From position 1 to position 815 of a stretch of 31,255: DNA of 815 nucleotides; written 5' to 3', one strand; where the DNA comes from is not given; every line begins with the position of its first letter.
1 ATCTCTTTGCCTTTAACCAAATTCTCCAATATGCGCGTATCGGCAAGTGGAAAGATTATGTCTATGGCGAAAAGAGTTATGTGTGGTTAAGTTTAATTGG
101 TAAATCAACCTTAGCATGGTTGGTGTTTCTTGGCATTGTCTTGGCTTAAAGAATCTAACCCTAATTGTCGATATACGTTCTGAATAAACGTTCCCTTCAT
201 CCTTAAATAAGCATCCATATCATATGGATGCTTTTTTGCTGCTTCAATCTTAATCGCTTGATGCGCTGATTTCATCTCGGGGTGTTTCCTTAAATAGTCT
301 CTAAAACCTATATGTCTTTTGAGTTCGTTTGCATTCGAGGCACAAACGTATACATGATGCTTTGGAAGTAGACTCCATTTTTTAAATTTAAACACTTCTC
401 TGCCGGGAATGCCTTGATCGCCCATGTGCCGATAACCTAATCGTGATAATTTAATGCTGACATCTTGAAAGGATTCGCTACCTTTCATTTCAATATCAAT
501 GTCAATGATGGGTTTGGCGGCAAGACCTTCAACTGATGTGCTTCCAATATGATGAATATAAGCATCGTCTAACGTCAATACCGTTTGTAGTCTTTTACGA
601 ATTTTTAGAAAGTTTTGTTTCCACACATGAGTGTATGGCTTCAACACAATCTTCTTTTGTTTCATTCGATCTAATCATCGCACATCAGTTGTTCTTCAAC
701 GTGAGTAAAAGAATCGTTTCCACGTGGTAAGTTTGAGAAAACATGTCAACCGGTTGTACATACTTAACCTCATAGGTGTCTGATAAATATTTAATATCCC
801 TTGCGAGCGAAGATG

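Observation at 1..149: Unannotated heliorhodopsin C-terminus with a variant retinal motif (SLIGK) in a genome-reduced Bacilli/Mollicutes-like host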

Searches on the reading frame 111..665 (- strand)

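Call 9: search_protein_families(library=pfam, proteins=[window:111-665:-], max_evalue=0.01)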
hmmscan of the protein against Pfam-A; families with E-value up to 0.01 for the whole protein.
window:111-665:- (184 aa): 1 family
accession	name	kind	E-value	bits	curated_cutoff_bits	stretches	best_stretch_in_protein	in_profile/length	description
PF04229.20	GrpB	-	5.5e-46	157.1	25.5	1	5-166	1-158/159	GrpB protein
